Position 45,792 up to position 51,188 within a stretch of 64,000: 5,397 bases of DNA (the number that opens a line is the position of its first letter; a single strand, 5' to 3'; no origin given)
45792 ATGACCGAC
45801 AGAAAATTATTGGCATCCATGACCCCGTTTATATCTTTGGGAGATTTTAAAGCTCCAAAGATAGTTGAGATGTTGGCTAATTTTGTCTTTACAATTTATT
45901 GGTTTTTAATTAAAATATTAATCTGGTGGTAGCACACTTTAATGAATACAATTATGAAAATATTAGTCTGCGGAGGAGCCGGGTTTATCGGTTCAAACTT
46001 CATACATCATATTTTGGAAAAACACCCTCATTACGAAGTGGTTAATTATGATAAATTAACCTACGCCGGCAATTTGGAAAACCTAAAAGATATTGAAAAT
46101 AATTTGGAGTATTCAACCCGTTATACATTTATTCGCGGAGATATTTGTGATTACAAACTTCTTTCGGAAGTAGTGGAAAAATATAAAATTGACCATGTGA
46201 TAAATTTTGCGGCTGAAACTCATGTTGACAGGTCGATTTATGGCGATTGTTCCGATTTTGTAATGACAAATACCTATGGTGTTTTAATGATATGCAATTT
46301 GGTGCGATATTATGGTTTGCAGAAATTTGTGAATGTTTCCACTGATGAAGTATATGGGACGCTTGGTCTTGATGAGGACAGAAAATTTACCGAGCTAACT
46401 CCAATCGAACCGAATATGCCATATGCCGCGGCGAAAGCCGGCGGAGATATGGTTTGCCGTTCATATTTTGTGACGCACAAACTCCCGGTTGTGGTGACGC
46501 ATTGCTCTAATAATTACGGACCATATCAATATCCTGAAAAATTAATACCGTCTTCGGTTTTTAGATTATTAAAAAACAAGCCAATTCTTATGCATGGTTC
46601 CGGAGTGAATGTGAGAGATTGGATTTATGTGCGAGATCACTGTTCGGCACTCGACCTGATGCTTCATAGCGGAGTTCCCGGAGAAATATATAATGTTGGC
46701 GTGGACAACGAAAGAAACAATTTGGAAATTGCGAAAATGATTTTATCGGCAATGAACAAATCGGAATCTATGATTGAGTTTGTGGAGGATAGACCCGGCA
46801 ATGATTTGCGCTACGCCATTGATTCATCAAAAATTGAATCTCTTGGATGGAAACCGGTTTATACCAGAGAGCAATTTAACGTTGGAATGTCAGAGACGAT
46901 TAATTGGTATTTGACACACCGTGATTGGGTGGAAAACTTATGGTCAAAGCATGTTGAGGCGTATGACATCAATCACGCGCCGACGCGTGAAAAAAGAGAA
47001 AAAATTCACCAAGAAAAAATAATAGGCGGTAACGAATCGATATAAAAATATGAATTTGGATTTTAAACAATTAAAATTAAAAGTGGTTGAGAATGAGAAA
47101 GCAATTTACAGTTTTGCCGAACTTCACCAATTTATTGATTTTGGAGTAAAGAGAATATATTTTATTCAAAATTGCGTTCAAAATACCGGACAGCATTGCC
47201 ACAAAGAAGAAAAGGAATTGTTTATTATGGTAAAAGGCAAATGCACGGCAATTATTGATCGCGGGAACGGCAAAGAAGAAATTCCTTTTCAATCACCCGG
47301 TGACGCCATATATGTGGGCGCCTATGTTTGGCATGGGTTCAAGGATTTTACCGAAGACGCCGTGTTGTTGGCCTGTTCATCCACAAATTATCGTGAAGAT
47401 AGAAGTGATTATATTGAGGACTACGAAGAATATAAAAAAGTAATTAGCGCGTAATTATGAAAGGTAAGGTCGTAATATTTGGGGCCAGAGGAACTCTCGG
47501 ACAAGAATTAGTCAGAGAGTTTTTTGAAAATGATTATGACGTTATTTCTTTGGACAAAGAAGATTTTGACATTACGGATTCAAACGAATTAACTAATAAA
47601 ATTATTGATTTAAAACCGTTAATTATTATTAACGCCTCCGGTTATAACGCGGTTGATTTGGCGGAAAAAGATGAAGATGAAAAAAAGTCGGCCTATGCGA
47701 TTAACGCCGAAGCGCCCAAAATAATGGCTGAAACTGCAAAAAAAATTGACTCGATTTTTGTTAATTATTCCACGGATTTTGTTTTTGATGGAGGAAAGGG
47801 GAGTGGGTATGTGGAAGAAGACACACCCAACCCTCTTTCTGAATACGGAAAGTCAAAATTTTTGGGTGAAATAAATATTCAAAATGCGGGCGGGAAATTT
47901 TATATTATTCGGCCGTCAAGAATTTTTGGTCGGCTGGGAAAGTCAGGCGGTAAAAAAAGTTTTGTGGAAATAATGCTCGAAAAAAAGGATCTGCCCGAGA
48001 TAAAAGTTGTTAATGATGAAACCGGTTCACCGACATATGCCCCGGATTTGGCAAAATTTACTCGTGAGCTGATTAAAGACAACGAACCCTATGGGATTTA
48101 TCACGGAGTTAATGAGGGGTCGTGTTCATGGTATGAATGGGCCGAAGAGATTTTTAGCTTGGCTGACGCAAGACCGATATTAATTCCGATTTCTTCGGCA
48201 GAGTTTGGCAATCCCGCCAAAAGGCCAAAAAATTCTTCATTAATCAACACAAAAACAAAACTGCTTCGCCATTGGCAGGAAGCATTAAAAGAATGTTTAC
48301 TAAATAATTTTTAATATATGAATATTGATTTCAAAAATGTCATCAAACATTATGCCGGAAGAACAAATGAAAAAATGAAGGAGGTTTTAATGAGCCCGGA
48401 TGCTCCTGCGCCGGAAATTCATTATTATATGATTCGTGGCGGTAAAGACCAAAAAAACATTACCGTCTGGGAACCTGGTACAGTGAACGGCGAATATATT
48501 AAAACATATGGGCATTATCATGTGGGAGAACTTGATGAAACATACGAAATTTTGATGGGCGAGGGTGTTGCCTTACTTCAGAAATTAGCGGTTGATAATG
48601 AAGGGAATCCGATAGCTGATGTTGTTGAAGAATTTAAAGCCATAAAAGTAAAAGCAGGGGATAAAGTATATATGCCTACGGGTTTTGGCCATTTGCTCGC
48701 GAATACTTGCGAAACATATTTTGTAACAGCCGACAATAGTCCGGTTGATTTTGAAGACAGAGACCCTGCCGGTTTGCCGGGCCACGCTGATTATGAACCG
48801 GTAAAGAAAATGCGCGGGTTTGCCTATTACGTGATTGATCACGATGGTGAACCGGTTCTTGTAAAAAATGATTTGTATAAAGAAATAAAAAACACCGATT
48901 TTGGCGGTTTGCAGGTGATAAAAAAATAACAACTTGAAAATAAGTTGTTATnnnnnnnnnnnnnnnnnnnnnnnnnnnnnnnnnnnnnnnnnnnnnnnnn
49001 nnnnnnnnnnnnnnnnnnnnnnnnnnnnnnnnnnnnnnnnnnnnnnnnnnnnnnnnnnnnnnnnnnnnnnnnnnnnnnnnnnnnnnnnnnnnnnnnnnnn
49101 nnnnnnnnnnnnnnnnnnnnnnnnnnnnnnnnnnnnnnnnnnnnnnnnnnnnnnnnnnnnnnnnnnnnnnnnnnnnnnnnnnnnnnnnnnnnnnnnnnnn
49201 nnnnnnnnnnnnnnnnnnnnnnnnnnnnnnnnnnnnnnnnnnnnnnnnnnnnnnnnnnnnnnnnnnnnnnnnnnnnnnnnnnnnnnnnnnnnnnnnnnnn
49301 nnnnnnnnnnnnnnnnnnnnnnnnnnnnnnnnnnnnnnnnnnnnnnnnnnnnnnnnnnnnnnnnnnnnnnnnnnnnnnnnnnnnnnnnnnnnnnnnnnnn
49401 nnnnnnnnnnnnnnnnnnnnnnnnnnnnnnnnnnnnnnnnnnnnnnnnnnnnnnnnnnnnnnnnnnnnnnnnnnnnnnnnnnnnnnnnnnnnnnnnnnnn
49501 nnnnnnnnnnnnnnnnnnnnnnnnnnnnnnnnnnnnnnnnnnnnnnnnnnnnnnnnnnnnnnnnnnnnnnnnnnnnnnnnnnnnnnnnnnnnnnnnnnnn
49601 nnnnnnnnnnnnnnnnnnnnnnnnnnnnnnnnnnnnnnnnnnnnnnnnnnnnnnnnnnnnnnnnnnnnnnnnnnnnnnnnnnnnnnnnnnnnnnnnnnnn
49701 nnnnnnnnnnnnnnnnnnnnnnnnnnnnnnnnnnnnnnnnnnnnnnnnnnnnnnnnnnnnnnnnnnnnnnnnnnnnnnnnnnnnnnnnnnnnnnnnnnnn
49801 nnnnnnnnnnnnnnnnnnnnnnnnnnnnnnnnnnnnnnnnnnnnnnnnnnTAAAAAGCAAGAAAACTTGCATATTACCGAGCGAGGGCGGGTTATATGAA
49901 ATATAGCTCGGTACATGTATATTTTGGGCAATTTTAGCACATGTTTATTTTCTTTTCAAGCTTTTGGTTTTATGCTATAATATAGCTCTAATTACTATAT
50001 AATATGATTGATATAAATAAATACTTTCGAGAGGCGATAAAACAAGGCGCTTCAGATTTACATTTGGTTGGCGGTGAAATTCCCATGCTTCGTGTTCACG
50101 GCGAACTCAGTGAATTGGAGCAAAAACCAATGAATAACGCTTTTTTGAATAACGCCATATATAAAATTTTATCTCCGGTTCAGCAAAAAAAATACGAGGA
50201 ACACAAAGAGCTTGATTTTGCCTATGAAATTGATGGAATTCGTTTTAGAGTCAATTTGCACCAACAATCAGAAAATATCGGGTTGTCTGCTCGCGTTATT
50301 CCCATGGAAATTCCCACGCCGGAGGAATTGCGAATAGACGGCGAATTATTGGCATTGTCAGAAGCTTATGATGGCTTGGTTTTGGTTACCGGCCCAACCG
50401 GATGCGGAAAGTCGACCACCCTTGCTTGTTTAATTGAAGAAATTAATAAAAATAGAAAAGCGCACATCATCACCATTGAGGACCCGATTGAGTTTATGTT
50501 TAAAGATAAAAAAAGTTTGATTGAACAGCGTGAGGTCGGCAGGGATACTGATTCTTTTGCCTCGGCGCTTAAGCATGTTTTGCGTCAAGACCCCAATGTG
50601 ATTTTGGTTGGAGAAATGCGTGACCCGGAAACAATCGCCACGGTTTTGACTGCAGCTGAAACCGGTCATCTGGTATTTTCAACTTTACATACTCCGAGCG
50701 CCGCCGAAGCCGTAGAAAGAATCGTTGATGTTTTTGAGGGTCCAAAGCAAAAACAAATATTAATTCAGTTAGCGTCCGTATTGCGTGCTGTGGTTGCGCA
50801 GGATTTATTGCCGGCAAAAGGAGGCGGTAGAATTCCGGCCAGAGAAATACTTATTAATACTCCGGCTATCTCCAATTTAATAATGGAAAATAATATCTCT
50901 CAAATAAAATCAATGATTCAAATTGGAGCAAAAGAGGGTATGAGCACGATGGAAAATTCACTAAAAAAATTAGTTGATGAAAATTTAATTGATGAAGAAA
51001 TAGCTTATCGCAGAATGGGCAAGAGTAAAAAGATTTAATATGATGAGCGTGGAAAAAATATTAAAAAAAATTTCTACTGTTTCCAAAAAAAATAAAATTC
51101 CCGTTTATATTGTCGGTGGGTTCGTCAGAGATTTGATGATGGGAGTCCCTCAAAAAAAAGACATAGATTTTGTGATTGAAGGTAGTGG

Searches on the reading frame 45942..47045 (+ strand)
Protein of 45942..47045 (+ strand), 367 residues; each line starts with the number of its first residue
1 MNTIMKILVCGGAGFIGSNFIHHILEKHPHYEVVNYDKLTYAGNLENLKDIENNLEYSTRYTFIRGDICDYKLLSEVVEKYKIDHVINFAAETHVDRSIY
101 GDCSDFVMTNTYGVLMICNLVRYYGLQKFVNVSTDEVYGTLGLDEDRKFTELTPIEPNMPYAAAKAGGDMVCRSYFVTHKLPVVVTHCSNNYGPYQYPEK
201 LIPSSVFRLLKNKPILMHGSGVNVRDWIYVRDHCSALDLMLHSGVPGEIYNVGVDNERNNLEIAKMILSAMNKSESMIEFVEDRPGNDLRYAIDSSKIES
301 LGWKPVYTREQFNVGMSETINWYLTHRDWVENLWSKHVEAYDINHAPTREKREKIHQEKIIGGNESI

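Call 68: search_protein_families(library=pfam, proteins=[window:45942-47045:+], max_evalue=0.01)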
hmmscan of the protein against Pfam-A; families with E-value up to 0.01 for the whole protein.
window:45942-47045:+ (367 aa): 6 families
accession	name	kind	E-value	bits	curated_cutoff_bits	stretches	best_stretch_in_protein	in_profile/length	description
PF16363.11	GDP_Man_Dehyd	-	3.5e-72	244.1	27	1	8-311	1-327/332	GDP-mannose 4,6 dehydratase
PF01370.27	Epimerase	-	3.7e-57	193.9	20.9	1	7-253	1-240/240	NAD dependent epimerase/dehydratase family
PF02719.21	Polysacc_synt_2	-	1.8e-14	54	20.2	1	7-136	1-130/293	Polysaccharide biosynthesis protein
PF01073.25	3Beta_HSD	-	3.7e-11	43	22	1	8-231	1-219/280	3-beta hydroxysteroid dehydrogenase/isomerase family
PF04321.23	RmlD_sub_bind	-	1e-10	41.7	27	1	5-178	1-142/287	RmlD substrate binding domain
PF07993.18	NAD_binding_4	-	1.6e-10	41.1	20.1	1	10-190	2-206/258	Male sterility protein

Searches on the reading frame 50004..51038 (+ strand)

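Call 8: search_protein_families(library=pfam, proteins=[window:50004-51038:+], max_evalue=0.00001)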
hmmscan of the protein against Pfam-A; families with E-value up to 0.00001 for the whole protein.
window:50004-51038:+ (344 aa): 1 family
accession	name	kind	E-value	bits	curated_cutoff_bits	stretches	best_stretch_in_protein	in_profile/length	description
PF00437.27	T2SSE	-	8.9e-46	156.7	24.9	1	3-270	11-279/370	Type II/IV secretion system protein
